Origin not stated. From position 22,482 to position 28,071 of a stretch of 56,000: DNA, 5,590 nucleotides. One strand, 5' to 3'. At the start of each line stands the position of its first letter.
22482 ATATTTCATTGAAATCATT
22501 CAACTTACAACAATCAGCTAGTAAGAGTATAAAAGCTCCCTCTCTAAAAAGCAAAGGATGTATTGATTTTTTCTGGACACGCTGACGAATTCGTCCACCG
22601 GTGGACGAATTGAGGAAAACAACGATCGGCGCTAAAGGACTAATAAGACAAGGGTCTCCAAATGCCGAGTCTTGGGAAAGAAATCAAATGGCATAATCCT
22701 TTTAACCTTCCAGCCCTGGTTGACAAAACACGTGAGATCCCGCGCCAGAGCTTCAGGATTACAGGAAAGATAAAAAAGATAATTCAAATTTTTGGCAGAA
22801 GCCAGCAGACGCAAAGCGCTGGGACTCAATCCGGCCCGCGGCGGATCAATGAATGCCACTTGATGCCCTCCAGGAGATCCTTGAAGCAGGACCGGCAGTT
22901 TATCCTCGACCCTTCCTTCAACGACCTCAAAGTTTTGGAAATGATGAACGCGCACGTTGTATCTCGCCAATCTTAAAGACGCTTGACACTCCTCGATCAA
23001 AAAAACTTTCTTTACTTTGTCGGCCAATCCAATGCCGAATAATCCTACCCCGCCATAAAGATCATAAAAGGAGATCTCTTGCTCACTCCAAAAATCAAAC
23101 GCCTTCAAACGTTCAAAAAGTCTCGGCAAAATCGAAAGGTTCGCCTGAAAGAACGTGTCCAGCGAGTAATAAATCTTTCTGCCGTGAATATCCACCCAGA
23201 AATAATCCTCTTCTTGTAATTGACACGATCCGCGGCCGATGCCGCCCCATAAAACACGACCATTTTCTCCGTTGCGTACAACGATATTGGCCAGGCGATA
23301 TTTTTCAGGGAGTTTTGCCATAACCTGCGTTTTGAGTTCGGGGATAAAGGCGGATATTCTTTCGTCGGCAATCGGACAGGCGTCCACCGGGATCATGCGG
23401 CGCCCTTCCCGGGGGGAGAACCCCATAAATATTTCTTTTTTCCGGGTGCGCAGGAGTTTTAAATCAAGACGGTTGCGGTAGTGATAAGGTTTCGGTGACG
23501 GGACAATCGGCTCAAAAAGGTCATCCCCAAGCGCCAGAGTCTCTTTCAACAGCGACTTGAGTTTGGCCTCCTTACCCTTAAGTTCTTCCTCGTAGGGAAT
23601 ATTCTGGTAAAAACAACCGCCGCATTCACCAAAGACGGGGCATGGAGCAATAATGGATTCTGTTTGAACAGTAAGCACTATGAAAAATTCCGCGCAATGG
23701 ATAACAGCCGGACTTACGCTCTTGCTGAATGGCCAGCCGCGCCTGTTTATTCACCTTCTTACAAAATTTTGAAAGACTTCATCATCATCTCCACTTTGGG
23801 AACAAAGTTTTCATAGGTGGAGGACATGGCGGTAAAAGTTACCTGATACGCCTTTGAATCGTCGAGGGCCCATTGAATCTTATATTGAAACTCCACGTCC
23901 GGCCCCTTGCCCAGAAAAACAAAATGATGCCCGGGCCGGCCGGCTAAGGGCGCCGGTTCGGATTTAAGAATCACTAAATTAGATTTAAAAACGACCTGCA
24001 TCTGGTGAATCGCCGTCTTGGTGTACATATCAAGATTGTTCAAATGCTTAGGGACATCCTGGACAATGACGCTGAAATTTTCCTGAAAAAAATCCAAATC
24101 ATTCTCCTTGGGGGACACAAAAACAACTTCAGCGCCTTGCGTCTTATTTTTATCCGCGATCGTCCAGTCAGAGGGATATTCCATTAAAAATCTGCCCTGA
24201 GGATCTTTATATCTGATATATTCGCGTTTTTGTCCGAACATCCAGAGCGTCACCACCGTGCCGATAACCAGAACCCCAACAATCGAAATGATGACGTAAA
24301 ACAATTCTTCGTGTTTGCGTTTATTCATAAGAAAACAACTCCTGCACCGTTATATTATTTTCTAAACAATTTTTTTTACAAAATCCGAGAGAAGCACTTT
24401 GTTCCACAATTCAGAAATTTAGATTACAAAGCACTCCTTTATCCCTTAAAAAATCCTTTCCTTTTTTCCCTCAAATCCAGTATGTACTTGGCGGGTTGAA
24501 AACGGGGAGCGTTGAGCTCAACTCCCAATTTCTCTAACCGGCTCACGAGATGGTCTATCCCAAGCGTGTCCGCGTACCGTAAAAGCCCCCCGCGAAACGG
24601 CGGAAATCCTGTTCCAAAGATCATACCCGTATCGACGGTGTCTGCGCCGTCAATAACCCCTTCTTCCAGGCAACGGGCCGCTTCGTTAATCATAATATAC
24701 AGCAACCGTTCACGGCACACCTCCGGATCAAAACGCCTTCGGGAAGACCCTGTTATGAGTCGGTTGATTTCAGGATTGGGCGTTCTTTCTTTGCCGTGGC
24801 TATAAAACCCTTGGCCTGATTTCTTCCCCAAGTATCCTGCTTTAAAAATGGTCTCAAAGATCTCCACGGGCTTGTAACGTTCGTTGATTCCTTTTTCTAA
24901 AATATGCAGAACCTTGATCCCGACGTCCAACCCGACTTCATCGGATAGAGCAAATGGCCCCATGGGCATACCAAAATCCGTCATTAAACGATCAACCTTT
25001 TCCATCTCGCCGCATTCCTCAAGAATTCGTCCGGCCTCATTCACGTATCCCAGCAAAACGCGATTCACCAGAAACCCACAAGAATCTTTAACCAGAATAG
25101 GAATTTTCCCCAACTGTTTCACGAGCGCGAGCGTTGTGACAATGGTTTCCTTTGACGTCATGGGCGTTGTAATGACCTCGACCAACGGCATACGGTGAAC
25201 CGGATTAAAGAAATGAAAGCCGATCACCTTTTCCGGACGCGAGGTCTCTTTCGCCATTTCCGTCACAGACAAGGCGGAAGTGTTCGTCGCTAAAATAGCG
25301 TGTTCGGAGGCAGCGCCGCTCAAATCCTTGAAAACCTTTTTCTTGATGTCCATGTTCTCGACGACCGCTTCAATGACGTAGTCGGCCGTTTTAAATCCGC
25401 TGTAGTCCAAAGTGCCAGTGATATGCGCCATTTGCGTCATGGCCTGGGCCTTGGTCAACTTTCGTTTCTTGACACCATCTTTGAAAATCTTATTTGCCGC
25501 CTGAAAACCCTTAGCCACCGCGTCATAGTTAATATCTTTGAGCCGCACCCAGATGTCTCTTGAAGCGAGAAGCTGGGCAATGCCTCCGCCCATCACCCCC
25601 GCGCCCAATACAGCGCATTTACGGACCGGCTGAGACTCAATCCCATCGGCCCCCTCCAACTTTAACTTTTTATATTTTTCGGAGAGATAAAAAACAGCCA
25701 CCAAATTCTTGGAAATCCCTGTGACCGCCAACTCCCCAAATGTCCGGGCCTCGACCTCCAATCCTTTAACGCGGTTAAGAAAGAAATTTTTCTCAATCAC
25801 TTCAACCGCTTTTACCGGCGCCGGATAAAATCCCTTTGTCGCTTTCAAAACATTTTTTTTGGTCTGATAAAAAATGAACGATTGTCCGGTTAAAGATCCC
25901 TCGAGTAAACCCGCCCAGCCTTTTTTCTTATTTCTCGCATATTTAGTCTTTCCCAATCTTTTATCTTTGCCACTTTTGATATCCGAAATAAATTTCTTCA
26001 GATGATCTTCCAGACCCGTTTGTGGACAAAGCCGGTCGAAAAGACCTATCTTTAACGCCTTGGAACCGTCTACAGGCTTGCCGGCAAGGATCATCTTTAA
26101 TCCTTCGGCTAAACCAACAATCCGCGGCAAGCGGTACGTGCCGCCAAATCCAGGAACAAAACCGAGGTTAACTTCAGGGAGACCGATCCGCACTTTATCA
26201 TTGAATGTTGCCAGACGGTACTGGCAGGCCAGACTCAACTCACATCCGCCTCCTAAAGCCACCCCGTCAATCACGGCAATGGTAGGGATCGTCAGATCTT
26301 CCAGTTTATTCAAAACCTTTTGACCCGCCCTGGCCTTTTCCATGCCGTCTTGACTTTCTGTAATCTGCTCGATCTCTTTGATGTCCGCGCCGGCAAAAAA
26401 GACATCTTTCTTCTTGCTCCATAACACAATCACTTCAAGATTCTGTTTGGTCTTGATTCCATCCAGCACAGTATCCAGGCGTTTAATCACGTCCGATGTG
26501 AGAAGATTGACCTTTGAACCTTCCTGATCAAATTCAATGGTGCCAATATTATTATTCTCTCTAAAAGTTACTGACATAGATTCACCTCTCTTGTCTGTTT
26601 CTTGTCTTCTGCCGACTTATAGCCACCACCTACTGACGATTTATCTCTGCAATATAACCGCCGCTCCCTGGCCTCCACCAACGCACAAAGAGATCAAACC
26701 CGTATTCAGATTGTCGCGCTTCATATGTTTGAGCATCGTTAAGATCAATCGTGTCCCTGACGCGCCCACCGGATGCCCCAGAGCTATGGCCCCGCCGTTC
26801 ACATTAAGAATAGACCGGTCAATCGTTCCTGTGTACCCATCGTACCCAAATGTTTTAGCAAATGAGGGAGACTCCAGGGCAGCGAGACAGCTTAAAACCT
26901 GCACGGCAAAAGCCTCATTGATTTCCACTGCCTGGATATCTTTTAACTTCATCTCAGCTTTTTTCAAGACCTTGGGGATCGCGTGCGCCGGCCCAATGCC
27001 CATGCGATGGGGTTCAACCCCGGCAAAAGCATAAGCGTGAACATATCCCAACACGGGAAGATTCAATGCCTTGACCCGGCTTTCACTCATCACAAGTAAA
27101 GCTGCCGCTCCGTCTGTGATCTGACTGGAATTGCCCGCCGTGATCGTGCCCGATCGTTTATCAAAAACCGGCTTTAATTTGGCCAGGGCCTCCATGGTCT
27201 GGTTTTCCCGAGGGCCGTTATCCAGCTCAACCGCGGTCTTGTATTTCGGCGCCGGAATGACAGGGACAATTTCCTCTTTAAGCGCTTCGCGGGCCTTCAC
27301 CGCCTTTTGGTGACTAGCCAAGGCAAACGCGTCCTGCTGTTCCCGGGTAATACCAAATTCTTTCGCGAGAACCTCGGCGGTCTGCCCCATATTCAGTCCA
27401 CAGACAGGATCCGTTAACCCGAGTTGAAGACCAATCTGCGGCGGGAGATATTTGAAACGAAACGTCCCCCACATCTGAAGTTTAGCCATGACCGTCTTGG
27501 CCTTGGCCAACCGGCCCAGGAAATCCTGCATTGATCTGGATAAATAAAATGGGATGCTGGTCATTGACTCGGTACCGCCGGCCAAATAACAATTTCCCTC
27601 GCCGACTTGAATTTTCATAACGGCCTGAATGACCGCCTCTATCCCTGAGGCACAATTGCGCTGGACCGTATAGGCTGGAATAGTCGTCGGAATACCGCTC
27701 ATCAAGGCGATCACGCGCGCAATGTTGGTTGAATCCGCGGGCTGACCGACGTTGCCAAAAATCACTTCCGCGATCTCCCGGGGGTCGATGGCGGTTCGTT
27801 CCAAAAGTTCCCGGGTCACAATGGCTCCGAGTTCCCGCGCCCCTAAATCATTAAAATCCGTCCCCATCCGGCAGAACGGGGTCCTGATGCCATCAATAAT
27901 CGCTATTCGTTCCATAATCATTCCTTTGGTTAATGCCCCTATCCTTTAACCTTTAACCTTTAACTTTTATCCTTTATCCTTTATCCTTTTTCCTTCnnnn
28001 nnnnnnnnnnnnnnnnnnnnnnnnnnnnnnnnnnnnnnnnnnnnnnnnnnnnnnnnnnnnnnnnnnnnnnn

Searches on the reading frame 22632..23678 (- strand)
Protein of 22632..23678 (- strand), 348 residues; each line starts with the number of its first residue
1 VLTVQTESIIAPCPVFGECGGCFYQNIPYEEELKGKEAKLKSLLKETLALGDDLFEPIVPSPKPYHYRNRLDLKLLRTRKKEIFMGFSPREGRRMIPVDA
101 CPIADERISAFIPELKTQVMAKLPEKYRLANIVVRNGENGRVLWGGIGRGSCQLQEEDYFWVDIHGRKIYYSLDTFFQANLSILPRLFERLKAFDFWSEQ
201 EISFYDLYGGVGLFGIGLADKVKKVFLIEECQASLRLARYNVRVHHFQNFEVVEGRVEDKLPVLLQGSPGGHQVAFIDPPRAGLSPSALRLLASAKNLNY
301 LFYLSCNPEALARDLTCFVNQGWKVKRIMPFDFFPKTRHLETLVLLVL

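Call 5: search_protein_families(library=pfam, proteins=[window:22632-23678:-], max_evalue=0.01)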
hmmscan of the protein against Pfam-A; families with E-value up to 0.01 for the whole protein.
window:22632-23678:- (348 aa): 2 families
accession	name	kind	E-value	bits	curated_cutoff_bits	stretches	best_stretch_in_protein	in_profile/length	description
PF05958.17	tRNA_U5-meth_tr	-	5.7e-30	105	23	3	275-346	287-354/357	tRNA (Uracil-5-)-methyltransferase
PF03602.21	Cons_hypoth95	-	0.00037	20.7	24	1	192-299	31-143/182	Conserved hypothetical protein 95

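Call 6: search_protein_families(library=ncbifam, proteins=[window:22632-23678:-], max_evalue=0.01)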
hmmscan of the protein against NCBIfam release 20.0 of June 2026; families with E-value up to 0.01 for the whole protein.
window:22632-23678:- (348 aa): 10 families
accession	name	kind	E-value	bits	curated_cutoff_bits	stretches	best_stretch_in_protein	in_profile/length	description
TIGR00479.1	rumA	equivalog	5.7e-52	177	183.55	2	162-341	256-432/432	23S rRNA (uracil(1939)-C(5))-methyltransferase RlmD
NF009639.0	PRK13168.1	equivalog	7.9e-44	150.2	458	2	160-345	261-442/446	23S rRNA (uracil(1939)-C(5))-methyltransferase RlmD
NF002910.0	PRK03522.2-3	equivalog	2e-30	106.1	558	2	154-346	189-380/383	23S rRNA (uracil(747)-C(5))-methyltransferase RlmC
TIGR02143.1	trmA_only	equivalog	4.6e-30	104.8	334.65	3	275-346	282-349/352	tRNA (uridine(54)-C5)-methyltransferase TrmA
NF002909.0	PRK03522.2-1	equivalog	3.6e-22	79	553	2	161-346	194-371/374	23S rRNA (uracil(747)-C(5))-methyltransferase RlmC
TIGR02085.1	meth_trns_rumB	equivalog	7.7e-19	67.9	429.5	1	170-347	204-373/374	23S rRNA (uracil(747)-C(5))-methyltransferase RlmC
NF002913.0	PRK03522.2-6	equivalog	2e-08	34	537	1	275-346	270-338/342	23S rRNA (uracil(747)-C(5))-methyltransferase RlmC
NF053718.1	23SC1962Mtase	equivalog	6.5e-05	21.8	575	1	115-262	128-272/383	23S rRNA (cytosine(1962)-C(5))-methyltransferase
NF047730.1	tRNAMtaseTrm5b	equivalog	0.00016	21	600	1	184-252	165-233/330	tRNA (guanine(37)-N1)-methyltransferase Trm5b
TIGR03534.1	RF_mod_PrmC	equivalog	0.0099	15.3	199.1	0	197-261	84-151/253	peptide chain release factor N(5)-glutamine methyltransferase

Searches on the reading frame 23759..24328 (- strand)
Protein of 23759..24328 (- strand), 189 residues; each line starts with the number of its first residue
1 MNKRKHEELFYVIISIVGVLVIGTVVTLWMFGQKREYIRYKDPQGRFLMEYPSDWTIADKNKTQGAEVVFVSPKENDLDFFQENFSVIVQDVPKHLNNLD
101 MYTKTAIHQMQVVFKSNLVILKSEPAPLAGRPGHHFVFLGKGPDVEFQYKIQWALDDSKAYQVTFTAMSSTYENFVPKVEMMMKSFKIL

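Call 5: search_protein_families(library=pfam, proteins=[window:23759-24328:-], max_evalue=0.01)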
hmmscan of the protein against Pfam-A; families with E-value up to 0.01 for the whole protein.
window:23759-24328:- (189 aa): 2 families
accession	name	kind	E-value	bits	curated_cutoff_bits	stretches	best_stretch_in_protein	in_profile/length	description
PF01789.22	PsbP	-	9.2e-08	32.7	23.5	1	37-188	3-155/155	PsbP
PF18933.6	PsbP_2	-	8.6e-05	23.1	27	1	38-188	45-184/184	PsbP-like protein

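Call 6: search_protein_families(library=ncbifam, proteins=[window:23759-24328:-], max_evalue=0.01)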
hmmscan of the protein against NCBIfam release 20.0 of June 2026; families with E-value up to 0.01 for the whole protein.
window:23759-24328:- (189 aa): 1 family
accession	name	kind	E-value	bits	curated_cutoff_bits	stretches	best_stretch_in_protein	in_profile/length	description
NF040946.1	PSII_PsbP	equivalog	8.6e-05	22.2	60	1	21-104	9-87/180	photosystem II reaction center PsbP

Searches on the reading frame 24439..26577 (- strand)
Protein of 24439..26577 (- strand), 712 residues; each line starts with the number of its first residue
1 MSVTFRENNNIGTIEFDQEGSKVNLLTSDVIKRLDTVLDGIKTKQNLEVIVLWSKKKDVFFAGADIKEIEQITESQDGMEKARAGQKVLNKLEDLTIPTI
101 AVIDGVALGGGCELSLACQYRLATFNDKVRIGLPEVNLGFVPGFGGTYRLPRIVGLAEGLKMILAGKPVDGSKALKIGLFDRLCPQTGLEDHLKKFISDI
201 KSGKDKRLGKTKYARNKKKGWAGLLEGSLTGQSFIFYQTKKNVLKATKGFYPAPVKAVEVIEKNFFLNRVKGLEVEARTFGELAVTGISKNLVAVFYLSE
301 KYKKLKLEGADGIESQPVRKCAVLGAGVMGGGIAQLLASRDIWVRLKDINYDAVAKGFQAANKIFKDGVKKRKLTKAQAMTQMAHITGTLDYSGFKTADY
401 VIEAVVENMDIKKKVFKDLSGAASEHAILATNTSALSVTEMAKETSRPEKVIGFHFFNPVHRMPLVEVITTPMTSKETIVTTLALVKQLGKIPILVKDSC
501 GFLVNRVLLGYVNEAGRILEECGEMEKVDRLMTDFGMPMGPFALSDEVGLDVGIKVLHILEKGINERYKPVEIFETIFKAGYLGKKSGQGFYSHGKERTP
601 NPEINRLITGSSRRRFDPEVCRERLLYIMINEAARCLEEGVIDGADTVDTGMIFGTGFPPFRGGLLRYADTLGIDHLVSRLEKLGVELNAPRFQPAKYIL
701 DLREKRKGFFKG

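Call 5: search_protein_families(library=pfam, proteins=[window:24439-26577:-], max_evalue=0.01)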
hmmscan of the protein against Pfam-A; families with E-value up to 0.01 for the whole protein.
window:24439-26577:- (712 aa): 5 families
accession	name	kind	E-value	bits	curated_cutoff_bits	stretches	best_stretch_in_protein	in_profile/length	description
PF02737.24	3HCDH_N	-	4.5e-62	209.6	22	1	321-498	2-179/180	3-hydroxyacyl-CoA dehydrogenase, NAD binding domain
PF00725.27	3HCDH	-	3.3e-36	124.2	22.1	2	501-593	1-96/97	3-hydroxyacyl-CoA dehydrogenase, C-terminal domain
PF00378.25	ECH_1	-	1.4e-35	123.3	27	1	7-212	2-202/251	Enoyl-CoA hydratase/isomerase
PF16113.10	ECH_2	-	4.5e-28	99.2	27.2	1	21-198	10-186/335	Enoyl-CoA hydratase/isomerase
PF03446.21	NAD_binding_2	-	0.0075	16.7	21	0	321-443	2-105/161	NAD binding domain of 6-phosphogluconate dehydrogenase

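Call 6: search_protein_families(library=ncbifam, proteins=[window:24439-26577:-], max_evalue=0.01)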
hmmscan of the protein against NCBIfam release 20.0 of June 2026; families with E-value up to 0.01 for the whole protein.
window:24439-26577:- (712 aa): 85 families (the best 25 are shown)
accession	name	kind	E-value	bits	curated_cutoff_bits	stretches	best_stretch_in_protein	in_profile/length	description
NF008363.0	PRK11154.1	equivalog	2.3e-209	697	869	1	7-711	12-707/708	fatty acid oxidation complex subunit alpha FadJ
TIGR02440.1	FadJ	equivalog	9.8e-189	629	968.45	1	3-710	4-699/699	fatty acid oxidation complex subunit alpha FadJ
NF008727.0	PRK11730.1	equivalog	4.5e-181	603.8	870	1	8-710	14-714/717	fatty acid oxidation complex subunit alpha FadB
TIGR02441.1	fa_ox_alpha_mit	equivalog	6e-166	553.6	964.65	1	7-705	19-731/737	fatty acid oxidation complex subunit alpha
TIGR02437.1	FadB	equivalog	2.8e-157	525.1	933.55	1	8-709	14-713/714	fatty acid oxidation complex subunit alpha FadB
NF004474.0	PRK05808.1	subfamily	2.5e-90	302.6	408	2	318-593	3-281/283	3-hydroxybutyryl-CoA dehydrogenase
NF006124.0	PRK08268.1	subfamily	4.2e-87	293.2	508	2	317-602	6-295/507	3-hydroxyacyl-CoA dehydrogenase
NF005715.0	PRK07530.1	equivalog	4.3e-72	243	420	2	317-602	3-290/292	3-hydroxybutyryl-CoA dehydrogenase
NF006722.0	PRK09260.1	equivalog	4e-71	239.6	429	1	319-596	3-283/289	3-hydroxyacyl-CoA dehydrogenase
TIGR02279.1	PaaC-3OHAcCoADH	equivalog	1.5e-68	231.9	669.4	2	319-599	6-290/503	3-hydroxyacyl-CoA dehydrogenase PaaH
NF005875.0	PRK07819.1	subfamily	3.2e-64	217.1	319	1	316-593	3-285/287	3-hydroxybutyryl-CoA dehydrogenase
NF004699.0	PRK06035.1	equivalog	2.2e-58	197.7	500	1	318-587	3-278/294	3-hydroxyacyl-CoA dehydrogenase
NF052272.1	Staph_FadB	exception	2.2e-55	188.2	999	2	318-596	3-290/752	3-hydroxyacyl-CoA dehydrogenase/crotonase FadB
NF006143.0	PRK08293.1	equivalog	6.8e-52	176.6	312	1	318-595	4-288/291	3-hydroxyacyl-CoA dehydrogenase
NF005803.0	PRK07658.1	equivalog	2.4e-48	164.8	313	1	5-200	6-196/257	enoyl-CoA hydratase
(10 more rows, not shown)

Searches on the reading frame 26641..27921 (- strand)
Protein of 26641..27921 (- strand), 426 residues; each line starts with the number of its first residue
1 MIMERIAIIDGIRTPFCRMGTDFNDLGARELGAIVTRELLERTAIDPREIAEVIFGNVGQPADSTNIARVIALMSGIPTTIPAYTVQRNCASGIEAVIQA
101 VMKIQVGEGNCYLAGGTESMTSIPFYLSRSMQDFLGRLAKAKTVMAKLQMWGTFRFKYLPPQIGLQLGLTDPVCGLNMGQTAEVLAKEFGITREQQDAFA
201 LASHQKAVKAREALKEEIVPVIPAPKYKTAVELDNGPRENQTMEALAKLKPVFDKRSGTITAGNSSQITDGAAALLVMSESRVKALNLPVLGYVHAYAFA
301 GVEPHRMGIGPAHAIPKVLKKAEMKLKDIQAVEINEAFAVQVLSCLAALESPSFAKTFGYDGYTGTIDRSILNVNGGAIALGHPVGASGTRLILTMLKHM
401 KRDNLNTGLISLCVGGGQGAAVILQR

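Call 17: search_protein_families(library=pfam, proteins=[window:26641-27921:-], max_evalue=0.001)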
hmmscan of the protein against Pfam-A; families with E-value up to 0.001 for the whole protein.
window:26641-27921:- (426 aa): 4 families
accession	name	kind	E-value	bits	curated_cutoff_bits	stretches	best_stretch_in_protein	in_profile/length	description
PF00108.29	Thiolase_N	-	3.2e-75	253.3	26.4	1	6-281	1-260/260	Thiolase, N-terminal domain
PF02803.24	Thiolase_C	-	5.5e-42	142.7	27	1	289-426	2-123/123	Thiolase, C-terminal domain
PF00109.32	ketoacyl-synt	-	7.5e-05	22.9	20.8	1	82-131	166-215/252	Beta-ketoacyl synthase, N-terminal domain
PF22691.2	Thiolase_C_1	-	0.00074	19.7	28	0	314-397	23-107/144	Thiolase C-terminal domain-like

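Call 68: search_protein_families(library=ncbifam, proteins=[window:26641-27921:-], max_evalue=0.00001)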
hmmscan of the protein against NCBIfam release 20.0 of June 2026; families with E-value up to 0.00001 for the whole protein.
window:26641-27921:- (426 aa): 38 families (the best 25 are shown)
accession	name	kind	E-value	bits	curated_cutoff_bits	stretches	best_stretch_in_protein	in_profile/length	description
NF006030.0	PRK08170.1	equivalog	1.1e-138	462.6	593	1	3-425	9-431/434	acetyl-CoA C-acetyltransferase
TIGR01930.1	AcCoA-C-Actrans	subfamily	1.4e-136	455.5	240.55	1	8-425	1-385/385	acetyl-CoA C-acyltransferase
NF006516.0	PRK08963.1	equivalog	5.1e-127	424.2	560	1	4-425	13-434/436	acetyl-CoA C-acyltransferase FadI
TIGR02446.1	FadI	equivalog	1.3e-104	350.7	711.55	1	4-425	7-428/430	acetyl-CoA C-acyltransferase FadI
NF004853.0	PRK06205.1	subfamily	7.7e-104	347.9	551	1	3-426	1-402/404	acetyl-CoA C-acetyltransferase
NF006551.0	PRK09050.1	subfamily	4.3e-97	325.7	605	1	3-426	1-400/401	3-oxoadipyl-CoA thiolase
TIGR02430.1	pcaF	equivalog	2.7e-96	323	597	1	6-426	3-399/400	3-oxoadipyl-CoA thiolase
NF006510.0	PRK08947.1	equivalog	1.1e-95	320.9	519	2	177-426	146-386/387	acetyl-CoA C-acyltransferase FadA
NF006740.0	PRK09268.1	equivalog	8.3e-94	315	539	1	3-426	10-431/431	acetyl-CoA C-acetyltransferase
NF006001.0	PRK08131.1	equivalog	5.5e-93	312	622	1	7-426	5-399/401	3-oxoadipyl-CoA thiolase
NF006552.0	PRK09051.1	subfamily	2.4e-92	310.2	565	1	3-426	3-394/395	beta-ketothiolase BktB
NF004206.0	PRK05656.1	subfamily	8.2e-91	305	688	1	3-426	1-392/392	acetyl-CoA C-acetyltransferase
NF006086.0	PRK08235.1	equivalog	3.3e-87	293.1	526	1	3-425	1-391/393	acetyl-CoA C-acetyltransferase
NF006553.0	PRK09052.1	equivalog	4e-87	292.8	567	2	177-425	153-397/399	acetyl-CoA C-acyltransferase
NF005805.0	PRK07661.1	equivalog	4.8e-86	289.1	633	2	171-424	140-388/391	acetyl-CoA C-acetyltransferase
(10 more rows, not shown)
